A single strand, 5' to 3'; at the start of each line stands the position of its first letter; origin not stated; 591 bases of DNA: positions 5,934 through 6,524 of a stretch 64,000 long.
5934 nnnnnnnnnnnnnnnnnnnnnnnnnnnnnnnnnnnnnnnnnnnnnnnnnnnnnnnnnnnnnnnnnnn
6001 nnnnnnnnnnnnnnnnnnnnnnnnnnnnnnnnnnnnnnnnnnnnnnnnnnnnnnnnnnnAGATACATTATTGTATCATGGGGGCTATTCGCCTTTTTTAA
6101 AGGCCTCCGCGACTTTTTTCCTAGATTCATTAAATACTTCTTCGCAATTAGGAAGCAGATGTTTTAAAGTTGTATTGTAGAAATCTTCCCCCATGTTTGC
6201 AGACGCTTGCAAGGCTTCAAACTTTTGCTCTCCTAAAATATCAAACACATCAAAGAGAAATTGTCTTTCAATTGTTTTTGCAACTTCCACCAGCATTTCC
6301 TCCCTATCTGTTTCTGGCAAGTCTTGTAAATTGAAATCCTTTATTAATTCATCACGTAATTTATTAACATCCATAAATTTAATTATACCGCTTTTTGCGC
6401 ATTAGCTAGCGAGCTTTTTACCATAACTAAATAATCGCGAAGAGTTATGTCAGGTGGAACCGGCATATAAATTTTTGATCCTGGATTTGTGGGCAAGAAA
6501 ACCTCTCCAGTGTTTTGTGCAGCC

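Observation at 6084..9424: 1013-aa hyper-charged single-pass membrane protein with a 96-aa acidic partner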

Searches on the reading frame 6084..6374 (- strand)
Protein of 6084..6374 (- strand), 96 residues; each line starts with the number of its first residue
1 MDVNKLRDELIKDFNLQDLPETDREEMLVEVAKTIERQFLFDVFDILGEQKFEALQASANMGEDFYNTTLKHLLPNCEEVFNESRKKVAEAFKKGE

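Call 3: search_protein_families(library=pfam, proteins=[window:6084-6374:-], max_evalue=1)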
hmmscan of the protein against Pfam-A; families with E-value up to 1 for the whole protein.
window:6084-6374:- (96 aa): 2 families
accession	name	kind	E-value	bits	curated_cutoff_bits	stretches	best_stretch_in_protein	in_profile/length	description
PF19295.5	SufBD_N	-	0.011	15.8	23.5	0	3-33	26-57/172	SufBD protein N-terminal region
PF24592.1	DUF7616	-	0.23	11.9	27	1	48-71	31-54/56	Family of unknown function (DUF7616)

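Call 4: search_protein_families(library=ncbifam, proteins=[window:6084-6374:-], max_evalue=1)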
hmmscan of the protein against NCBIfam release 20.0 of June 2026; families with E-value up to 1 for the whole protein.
window:6084-6374:- (96 aa): 1 family
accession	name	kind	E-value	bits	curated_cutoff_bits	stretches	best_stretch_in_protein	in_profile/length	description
TIGR02158.1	PA_CoA_Oxy3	equivalog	0.06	13.2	133.35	1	28-59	76-104/237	1,2-phenylacetyl-CoA epoxidase subunit PaaC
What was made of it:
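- On Long coiled-coil proteins (SMC/SbcC/EzrA-like): No ATPase family hit (calls 3, 4).
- Closest known: SMC/SbcC-type coiled-coil ATPases. Different: No Pfam or NCBIfam ATPase hit (calls 3, 4).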

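Call 5: search_protein_families(library=phrogs, proteins=[window:6084-6374:-], max_evalue=1)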
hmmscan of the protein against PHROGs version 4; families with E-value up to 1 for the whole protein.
window:6084-6374:- (96 aa): 0 families

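Call 11: find_homologous_proteins(query=window:6084-6374:-, max_evalue=0.01)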
Query window:6084-6374:- (96 aa): 35 proteins with E <= 0.01 among 35 candidates.
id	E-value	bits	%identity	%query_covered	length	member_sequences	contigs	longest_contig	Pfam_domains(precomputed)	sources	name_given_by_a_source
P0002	4.1e-55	201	100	100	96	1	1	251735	-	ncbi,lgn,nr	ncbi:MAG: hypothetical protein JWN37_162 [Candidatus Nomurabacteria bacterium]|nr:hypothetical prote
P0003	1.6e-36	142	73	96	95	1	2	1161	-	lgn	-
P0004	3.1e-36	141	70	100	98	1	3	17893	-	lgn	-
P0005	1.3e-35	139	69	100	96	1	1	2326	-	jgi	jgi:hypothetical protein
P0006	4.8e-35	137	68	100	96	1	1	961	-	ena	-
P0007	5.7e-35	137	71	96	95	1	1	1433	-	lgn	-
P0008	1.7e-34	136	69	100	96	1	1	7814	-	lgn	-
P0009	2.1e-34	135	68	99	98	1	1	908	-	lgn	-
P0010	2.6e-34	135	67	99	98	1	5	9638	-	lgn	-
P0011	4.6e-34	134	70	96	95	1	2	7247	-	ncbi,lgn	-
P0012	6.5e-34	134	64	100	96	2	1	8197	-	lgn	-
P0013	1.5e-33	133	66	97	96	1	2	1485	-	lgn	-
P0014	1.9e-33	132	66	100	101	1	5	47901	-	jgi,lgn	jgi:hypothetical protein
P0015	2.2e-33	132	67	100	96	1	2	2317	-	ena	-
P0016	3.4e-33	131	66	97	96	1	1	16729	-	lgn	-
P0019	5.7e-33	131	65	100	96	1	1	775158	-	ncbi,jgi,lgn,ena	ncbi:MAG: hypothetical protein WC444_03045 [Candidatus Paceibacterota bacterium]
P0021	6.8e-33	130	64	99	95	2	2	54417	-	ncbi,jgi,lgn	jgi:hypothetical protein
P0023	1.3e-32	130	65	97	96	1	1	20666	-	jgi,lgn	jgi:hypothetical protein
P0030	1.6e-30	123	61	100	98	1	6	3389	-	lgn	-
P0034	9.1e-30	120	58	99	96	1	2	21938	-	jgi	jgi:biotin synthase-like enzyme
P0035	5.1e-29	118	58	97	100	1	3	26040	-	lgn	-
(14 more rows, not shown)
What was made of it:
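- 6084..6374 (-): Small acidic helical protein, 96 aa (JWN37_162), weakly DUF5663-like. 35 homologs at 58-73% identity, all 94-101 aa (call 11).
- On Polymorphic toxin / immunity pair: The small gene is 58-73% identical across the clade (call 11).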

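Call 13: find_encoding_contigs(protein=P0019, flank=8000, max_places=2)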
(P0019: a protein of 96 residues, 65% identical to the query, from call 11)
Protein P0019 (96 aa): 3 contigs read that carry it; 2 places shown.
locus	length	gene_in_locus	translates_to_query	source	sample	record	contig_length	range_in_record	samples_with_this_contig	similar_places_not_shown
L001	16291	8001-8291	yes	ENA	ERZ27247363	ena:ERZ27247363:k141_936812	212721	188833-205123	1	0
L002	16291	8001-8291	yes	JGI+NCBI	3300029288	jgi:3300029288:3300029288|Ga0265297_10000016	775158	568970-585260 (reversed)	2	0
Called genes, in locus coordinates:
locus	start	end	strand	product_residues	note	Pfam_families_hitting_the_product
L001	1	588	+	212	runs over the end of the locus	-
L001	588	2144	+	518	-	PF05362:Lon_C (weak), PF13541:ChlI, PF00158:Sigma54_activat (weak), PF00493:MCM, PF01078:Mg_chelatase, PF07728:AAA_5, PF13335:Mg_chelatase_C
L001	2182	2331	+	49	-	-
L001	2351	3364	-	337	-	PF23446:LysM1_NFP_LYK (faint), PF01476:LysM, PF23462:LysM3_NFP (faint), PF23473:LysM3_LYK4_5, PF01476:LysM, PF01551:Peptidase_M23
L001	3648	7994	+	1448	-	-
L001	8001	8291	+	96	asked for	-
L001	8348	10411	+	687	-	PF00580:UvrD-helicase, PF01443:Viral_helicase1 (faint), PF13245:AAA_19, PF13604:AAA_30 (faint), PF13361:UvrD_C, PF13538:UvrD_C_2 (weak)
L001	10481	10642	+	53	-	-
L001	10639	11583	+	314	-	-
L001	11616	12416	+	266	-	PF00398:RrnaAD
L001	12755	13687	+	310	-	-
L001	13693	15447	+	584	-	-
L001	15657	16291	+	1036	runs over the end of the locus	-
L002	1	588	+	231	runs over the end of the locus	-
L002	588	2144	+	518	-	PF05362:Lon_C (weak), PF13541:ChlI, PF00158:Sigma54_activat (weak), PF00493:MCM, PF01078:Mg_chelatase, PF07728:AAA_5, PF13335:Mg_chelatase_C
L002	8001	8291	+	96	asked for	-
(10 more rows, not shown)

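Call 14: find_encoding_contigs(protein=P0014, flank=8000, max_places=2)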
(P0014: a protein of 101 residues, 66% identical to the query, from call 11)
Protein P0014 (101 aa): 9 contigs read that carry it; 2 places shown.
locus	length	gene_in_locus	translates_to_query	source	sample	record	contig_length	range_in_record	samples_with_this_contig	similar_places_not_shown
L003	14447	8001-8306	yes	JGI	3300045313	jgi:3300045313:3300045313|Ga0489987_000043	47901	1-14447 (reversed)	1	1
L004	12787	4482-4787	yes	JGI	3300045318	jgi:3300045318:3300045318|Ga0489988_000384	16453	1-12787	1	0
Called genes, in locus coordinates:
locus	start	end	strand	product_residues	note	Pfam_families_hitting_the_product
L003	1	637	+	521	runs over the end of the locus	PF05362:Lon_C (weak), PF13541:ChlI, PF00158:Sigma54_activat (faint), PF00493:MCM, PF01078:Mg_chelatase, PF00005:ABC_tran (faint), PF07728:AAA_5, PF13335:Mg_chelatase_C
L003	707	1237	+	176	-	PF00300:His_Phos_1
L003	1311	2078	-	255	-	PF23446:LysM1_NFP_LYK (faint), PF01476:LysM, PF23462:LysM3_NFP (faint), PF23473:LysM3_LYK4_5 (weak), PF01476:LysM, PF01551:Peptidase_M23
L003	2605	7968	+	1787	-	-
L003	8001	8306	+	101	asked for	-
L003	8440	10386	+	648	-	PF00580:UvrD-helicase, PF13245:AAA_19, PF13604:AAA_30 (faint), PF01443:Viral_helicase1 (faint), PF13361:UvrD_C, PF13538:UvrD_C_2 (weak)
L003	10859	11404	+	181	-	-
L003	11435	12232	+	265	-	PF00398:RrnaAD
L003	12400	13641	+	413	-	-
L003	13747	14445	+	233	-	?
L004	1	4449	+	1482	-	?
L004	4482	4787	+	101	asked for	-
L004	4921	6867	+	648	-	PF00580:UvrD-helicase, PF13245:AAA_19, PF13604:AAA_30 (faint), PF01443:Viral_helicase1 (faint), PF13361:UvrD_C, PF13538:UvrD_C_2 (weak)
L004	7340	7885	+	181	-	-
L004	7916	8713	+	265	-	PF00398:RrnaAD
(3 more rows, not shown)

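Call 15: find_encoding_contigs(protein=P0021, flank=8000, max_places=2)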
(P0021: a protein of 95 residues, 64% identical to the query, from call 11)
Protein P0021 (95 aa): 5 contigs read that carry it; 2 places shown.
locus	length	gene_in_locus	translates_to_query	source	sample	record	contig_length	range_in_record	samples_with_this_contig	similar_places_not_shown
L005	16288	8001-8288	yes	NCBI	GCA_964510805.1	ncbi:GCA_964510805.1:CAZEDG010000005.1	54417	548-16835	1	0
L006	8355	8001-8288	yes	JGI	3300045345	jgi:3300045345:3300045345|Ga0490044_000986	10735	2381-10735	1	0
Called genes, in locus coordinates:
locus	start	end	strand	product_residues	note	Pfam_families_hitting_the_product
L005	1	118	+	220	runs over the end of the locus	?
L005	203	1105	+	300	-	-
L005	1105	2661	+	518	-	PF05362:Lon_C (weak), PF13541:ChlI, PF00493:MCM, PF01078:Mg_chelatase, PF07728:AAA_5, PF13335:Mg_chelatase_C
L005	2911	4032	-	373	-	PF23446:LysM1_NFP_LYK (faint), PF01476:LysM, PF23473:LysM3_LYK4_5, PF01476:LysM, PF01551:Peptidase_M23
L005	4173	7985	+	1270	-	-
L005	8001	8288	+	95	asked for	-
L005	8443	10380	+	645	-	PF00580:UvrD-helicase, PF13245:AAA_19, PF13604:AAA_30 (faint), PF01443:Viral_helicase1 (faint), PF13361:UvrD_C, PF13538:UvrD_C_2 (faint)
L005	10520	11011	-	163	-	-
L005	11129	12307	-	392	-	-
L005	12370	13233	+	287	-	PF00398:RrnaAD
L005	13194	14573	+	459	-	PF20154:LNT_N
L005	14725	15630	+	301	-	-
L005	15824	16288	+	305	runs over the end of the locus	-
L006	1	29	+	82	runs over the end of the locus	-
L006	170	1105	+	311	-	-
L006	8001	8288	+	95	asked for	-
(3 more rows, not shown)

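Call 25: find_related_loci(query=A1, collection=genome_contigs, flank=10000)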
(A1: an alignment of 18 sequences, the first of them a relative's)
Query A1 (96 aa) in genome_contigs; peptide patterns used: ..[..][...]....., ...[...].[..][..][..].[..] (x = any residue, [..] = any of these).
261 stretches matched a pattern; 36 encode a relative of the query (tblastn E <= 1e-3); 36 distinct loci.
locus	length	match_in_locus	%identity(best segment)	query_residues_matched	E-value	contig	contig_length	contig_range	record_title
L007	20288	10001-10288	68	1-96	1e-41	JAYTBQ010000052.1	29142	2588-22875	MAG: Candidatus Paceibacterota bacterium isolate GFS_14379 GFS_14379_51, whole genome shotgun sequence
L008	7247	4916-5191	70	1-92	4e-40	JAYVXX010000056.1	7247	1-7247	MAG: Candidatus Paceibacterota bacterium isolate GL85_DN_metabinner_41_sub GL85_DN_metabinner_41_sub_55, whole genome sh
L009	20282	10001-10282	66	1-94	7e-40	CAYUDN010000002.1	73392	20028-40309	MAG TPA_asm: uncultured Candidatus Saccharibacteria bacterium isolate SRP278252_co1_764 genome assembly, contig: NODE_42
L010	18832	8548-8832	64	1-95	1e-39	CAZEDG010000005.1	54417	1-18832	MAG TPA_asm: uncultured Candidatus Saccharibacteria bacterium isolate SRP278252_co2_772 genome assembly, contig: NODE_98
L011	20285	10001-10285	64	1-95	5e-39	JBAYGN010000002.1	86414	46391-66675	MAG: Candidatus Paceibacterota bacterium isolate SO_2016_GW1_126 scaffold00622_OW334_2016, whole genome shotgun sequence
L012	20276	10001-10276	65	1-92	4e-39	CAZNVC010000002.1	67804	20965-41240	MAG TPA_asm: uncultured Candidatus Saccharibacteria bacterium isolate SRP278252_co1_774 genome assembly, contig: NODE_50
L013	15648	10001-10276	66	1-92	6e-39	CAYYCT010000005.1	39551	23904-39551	MAG TPA_asm: uncultured Candidatus Saccharibacteria bacterium isolate SRP278252_co2_838 genome assembly, contig: NODE_18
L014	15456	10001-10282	65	1-94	2e-38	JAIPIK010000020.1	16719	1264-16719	MAG: Candidatus Gracilibacteria bacterium isolate Tobar13.5m-G72 Tobar13-5m-C3936, whole genome shotgun sequence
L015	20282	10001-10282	63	1-94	7e-38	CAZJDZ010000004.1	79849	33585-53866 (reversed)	MAG TPA_asm: uncultured Candidatus Saccharibacteria bacterium isolate SRP296810_co1_219 genome assembly, contig: NODE_26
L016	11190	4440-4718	61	1-93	7e-38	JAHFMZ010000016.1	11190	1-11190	MAG: bacterium isolate nzgw469 NODE_6147_length_11191_cov_3.863595, whole genome shotgun sequence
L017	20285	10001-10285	62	1-95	3e-38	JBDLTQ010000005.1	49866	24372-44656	MAG: Candidatus Parcubacteria bacterium isolate lewisrun_2019_sw_WHONDRS-S19S_0014_B_bin.23 scaffold_658712, whole genom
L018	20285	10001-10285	62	1-95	2e-37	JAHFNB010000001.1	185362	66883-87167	MAG: bacterium isolate nzgw470 NODE_51_length_185363_cov_28.619131, whole genome shotgun sequence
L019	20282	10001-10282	61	1-94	3e-37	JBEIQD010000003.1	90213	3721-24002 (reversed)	MAG: Candidatus Nomurabacteria bacterium isolate Sample-106-S6-bin-90 Sample_106_S6-bin_90-k141_1261630, whole genome sh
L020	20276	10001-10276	62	1-92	4e-37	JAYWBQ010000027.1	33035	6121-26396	MAG: Candidatus Paceibacterota bacterium isolate GL93_UP_metabat_156 GL93_UP_metabat_156_26, whole genome shotgun sequen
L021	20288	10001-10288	65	1-96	1e-36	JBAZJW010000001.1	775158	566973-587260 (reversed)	MAG: Candidatus Paceibacterota bacterium isolate SO_2017_LW4_129 scaffold_18_c1_LW137-91_2017, whole genome shotgun sequ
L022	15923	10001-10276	61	1-92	2e-36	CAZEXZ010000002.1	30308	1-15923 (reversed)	MAG TPA_asm: uncultured Candidatus Saccharibacteria bacterium isolate SRP170004_co1_567 genome assembly, contig: NODE_21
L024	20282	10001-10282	61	1-94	7e-36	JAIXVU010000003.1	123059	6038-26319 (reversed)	MAG: bacterium isolate D1_MAG_00076 pond_D1_MAG_00076_000000000010, whole genome shotgun sequence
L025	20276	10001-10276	60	1-92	2e-35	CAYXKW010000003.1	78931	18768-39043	MAG TPA_asm: uncultured Candidatus Saccharibacteria bacterium isolate SRP286056_co3_512 genome assembly, contig: NODE_11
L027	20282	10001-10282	59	1-94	6e-35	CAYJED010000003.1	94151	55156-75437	MAG TPA_asm: uncultured Candidatus Saccharibacteria bacterium isolate ERP123247_co1_147 genome assembly, contig: NODE_97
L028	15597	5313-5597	58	1-95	7e-35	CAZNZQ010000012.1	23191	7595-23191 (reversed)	MAG TPA_asm: uncultured Candidatus Saccharibacteria bacterium isolate SRP285395_co1_102 genome assembly, contig: NODE_32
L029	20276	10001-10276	59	1-92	2e-34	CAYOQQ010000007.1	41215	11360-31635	MAG TPA_asm: uncultured Candidatus Saccharibacteria bacterium isolate SRP278252_co2_198 genome assembly, contig: NODE_17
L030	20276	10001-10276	59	1-92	4e-34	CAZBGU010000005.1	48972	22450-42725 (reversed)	MAG TPA_asm: uncultured Candidatus Saccharibacteria bacterium isolate SRP278252_co1_166 genome assembly, contig: NODE_93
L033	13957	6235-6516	55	1-94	3e-33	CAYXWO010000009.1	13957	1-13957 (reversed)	MAG TPA_asm: uncultured Candidatus Saccharibacteria bacterium isolate SRP286056_co2_66 genome assembly, contig: NODE_709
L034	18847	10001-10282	56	1-94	8e-35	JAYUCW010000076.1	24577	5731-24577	MAG: Candidatus Paceibacterota bacterium isolate GFS_7029 GFS_7029_75, whole genome shotgun sequence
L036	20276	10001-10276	59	4-95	5e-31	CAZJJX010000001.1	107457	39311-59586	MAG TPA_asm: uncultured Candidatus Saccharibacteria bacterium isolate SRP278252_co2_95 genome assembly, contig: NODE_251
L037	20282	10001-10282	55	1-94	2e-30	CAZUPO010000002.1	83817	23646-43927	MAG TPA_asm: uncultured Candidatus Saccharibacteria bacterium isolate SRP278252_co2_775 genome assembly, contig: NODE_39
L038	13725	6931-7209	52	1-93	2e-28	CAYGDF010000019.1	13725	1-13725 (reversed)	MAG TPA_asm: uncultured Candidatus Saccharibacteria bacterium isolate ERP113451_co1_291 genome assembly, contig: NODE_52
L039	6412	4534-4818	46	1-95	3e-27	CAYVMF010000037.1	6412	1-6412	MAG TPA_asm: uncultured Candidatus Saccharibacteria bacterium isolate SRP286056_co2_561 genome assembly, contig: NODE_20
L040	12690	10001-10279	48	1-93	1e-25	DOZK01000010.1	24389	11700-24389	MAG TPA_asm: Candidatus Nomurabacteria bacterium isolate UBA11704 contig_8101, whole genome shotgun sequence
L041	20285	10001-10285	44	1-95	2e-25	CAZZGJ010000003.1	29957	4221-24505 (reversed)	MAG TPA_asm: uncultured Candidatus Saccharibacteria bacterium isolate SRP285395_co2_353 genome assembly, contig: NODE_24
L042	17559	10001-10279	46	1-93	2e-25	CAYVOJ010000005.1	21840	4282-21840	MAG TPA_asm: uncultured Candidatus Saccharibacteria bacterium isolate binchicken_co128_51 genome assembly, contig: NODE_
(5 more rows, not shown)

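Call 42: list_cluster_members(proteins=[L012:7180-9996:+, L017:6715-9996:+, L013:7210-9996:+, L025:5678-9991:+, L029:5211-9995:+, L034:5837-9985:+, L008:426-4910:+, L009:6473-9988:+, L003:2605-7965:+, L005:4173-7982:+])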
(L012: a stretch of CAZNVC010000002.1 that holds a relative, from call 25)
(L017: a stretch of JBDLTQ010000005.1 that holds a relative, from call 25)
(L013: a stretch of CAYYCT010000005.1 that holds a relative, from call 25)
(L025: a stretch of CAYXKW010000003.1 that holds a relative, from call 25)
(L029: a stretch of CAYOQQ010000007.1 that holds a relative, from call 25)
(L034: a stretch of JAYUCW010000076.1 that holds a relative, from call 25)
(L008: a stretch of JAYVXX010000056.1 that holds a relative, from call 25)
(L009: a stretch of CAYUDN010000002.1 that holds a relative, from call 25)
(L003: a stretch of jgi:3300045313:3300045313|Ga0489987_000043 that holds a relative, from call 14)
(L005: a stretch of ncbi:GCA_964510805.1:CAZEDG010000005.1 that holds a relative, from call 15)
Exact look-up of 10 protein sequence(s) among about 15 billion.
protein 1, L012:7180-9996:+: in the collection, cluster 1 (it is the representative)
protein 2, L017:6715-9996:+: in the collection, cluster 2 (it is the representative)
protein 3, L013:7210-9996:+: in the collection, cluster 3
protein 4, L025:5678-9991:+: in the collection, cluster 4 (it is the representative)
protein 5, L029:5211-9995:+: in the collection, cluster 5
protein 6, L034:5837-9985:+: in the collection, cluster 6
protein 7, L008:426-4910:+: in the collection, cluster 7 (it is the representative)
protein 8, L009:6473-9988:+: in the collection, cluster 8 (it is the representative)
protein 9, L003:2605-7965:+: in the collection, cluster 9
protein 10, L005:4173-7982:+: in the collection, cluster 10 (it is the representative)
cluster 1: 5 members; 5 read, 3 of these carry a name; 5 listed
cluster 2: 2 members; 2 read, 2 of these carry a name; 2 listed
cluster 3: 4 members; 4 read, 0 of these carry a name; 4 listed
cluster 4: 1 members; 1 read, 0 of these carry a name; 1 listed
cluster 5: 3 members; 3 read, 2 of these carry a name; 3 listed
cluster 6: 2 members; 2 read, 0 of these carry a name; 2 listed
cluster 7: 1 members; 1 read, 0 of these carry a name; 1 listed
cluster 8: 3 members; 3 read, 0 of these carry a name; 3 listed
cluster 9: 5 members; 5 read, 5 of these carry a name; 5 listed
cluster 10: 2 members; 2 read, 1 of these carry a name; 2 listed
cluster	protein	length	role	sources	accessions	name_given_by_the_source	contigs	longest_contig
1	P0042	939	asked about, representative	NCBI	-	-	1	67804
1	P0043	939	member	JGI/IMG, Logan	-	hypothetical protein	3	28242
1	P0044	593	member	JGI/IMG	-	hypothetical protein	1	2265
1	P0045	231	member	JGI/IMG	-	hypothetical protein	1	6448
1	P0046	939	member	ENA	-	-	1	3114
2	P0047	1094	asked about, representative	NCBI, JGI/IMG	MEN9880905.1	MAG: hypothetical protein RLZZ308_88 [Candidatus Parcubacteria bacterium] | DNA repair exonuclease SbcCD ATPase subunit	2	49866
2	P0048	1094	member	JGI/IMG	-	DNA repair exonuclease SbcCD ATPase subunit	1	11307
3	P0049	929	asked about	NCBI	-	-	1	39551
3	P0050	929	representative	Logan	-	-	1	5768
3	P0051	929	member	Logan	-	-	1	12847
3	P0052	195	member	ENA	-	-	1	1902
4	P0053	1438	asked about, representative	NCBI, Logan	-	-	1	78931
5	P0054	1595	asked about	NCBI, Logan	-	-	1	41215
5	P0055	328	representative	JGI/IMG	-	hypothetical protein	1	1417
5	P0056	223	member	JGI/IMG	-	hypothetical protein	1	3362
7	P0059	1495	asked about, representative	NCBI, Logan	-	-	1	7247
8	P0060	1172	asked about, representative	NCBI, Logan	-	-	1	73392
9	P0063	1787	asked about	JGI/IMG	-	hypothetical protein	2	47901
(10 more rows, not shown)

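Call 43: list_cluster_members(proteins=[L007:6209-9994:+, L018:6909-9983:+, L015:6766-9981:+, L024:6128-9982:+, L011:7993-9996:+, L030:6336-9983:+, L027:6751-9996:+, L022:7858-9990:+, L020:7276-9990:+, L019:7771-9993:+])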
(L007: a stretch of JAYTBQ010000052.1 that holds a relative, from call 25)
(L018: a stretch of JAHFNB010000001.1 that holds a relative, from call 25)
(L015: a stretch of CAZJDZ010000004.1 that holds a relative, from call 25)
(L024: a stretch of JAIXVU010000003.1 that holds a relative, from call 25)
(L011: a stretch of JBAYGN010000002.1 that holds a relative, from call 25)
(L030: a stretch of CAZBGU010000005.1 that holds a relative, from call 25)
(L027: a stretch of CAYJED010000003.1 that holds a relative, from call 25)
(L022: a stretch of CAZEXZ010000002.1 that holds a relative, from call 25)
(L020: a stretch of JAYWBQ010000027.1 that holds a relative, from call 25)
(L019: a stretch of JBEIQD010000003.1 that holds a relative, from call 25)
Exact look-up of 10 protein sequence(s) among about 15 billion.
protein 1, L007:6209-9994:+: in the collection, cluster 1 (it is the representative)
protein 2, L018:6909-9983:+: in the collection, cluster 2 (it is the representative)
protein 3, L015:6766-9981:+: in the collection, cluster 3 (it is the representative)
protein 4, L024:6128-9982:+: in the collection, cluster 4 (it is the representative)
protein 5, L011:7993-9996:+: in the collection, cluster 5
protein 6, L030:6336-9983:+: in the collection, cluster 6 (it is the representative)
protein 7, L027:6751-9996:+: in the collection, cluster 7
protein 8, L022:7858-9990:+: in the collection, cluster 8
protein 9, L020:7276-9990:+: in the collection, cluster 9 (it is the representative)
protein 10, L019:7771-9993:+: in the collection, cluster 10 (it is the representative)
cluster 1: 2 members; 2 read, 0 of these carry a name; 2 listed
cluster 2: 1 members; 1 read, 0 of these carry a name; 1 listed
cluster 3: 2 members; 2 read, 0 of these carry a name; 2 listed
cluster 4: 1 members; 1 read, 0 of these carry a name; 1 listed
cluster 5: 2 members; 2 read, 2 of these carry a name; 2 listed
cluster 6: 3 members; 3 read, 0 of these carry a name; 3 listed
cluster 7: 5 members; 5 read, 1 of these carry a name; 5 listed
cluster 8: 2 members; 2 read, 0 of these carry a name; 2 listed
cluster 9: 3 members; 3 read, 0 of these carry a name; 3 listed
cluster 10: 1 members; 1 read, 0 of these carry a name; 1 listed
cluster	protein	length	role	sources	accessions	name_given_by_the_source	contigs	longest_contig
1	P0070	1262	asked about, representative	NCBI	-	-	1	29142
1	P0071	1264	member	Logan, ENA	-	-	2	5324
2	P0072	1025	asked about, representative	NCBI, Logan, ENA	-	-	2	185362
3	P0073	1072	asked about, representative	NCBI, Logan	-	-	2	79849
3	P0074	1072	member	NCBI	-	-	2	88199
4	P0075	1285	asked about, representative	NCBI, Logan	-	-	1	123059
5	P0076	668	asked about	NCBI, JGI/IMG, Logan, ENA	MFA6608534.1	MAG: hypothetical protein WCT07_01335 [Candidatus Paceibacterota bacterium]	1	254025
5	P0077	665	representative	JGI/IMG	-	hypothetical protein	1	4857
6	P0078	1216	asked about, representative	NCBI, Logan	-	-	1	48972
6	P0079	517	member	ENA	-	-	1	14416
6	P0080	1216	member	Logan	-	-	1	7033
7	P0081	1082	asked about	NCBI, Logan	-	-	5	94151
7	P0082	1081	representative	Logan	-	-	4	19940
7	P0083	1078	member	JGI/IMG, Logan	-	hypothetical protein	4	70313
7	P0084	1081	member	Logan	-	-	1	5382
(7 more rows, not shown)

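Call 67: search_solved_structures(query=A1, max_evalue=10)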
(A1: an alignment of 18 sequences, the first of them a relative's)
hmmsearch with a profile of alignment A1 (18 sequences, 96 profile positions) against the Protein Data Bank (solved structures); distinct sequences matched with E-value up to 10: 2.
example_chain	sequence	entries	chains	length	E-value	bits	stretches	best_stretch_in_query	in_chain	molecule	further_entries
8g2z_2C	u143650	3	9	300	0.44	14.4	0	6-50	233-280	RIB35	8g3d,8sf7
9k85_A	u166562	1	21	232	0.53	14.1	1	2-41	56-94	Fiber-n6-Zn1-HEHE-46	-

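Call 68: search_protein_families(library=pfam, alignment_id=A1, max_evalue=10)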
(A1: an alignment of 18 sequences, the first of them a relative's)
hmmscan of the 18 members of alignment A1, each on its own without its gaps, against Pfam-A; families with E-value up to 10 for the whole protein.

A. member 1, P0002 (96 aa): 2 families
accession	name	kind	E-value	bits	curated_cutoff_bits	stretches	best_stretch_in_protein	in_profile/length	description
PF19295.5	SufBD_N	-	0.011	15.8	23.5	2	3-33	26-57/172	SufBD protein N-terminal region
PF24592.1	DUF7616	-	0.23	11.9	27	1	48-71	31-54/56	Family of unknown function (DUF7616)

B. families by the number of members that match (of 18 scanned): 15 families
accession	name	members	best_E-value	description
PF18908.5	DUF5663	6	0.021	Protein of unknown function (DUF5663)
PF24592.1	DUF7616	4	0.033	Family of unknown function (DUF7616)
PF00071.28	Ras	3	0.05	Ras family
PF07808.18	RED_N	2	0.03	RED-like protein N-terminal region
PF19295.5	SufBD_N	1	0.011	SufBD protein N-terminal region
PF08477.19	Roc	1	0.028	Ras of Complex, Roc, domain of DAPkinase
PF22919.1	ATP-synt_VA_C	1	0.03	C-terminal domain of V and A type ATP synthase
PF00688.24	TGFb_propeptide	1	0.059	TGF-beta propeptide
PF16330.10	MukB_hinge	1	0.061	MukB hinge domain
PF06393.16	BID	1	0.063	BH3 interacting domain (BID)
PF22564.2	HAAS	1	0.063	HAAS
PF25008.1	DUF7784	1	0.085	Domain of unknown function (DUF7784)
PF14164.11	YqzH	1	0.091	YqzH-like protein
PF22530.2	Terminase-T7_RNaseH-like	1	0.1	Terminase Bacteriophage T7, Ribonuclease H-like domain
PF14684.11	Tricorn_C1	1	0.89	Tricorn protease C1 domain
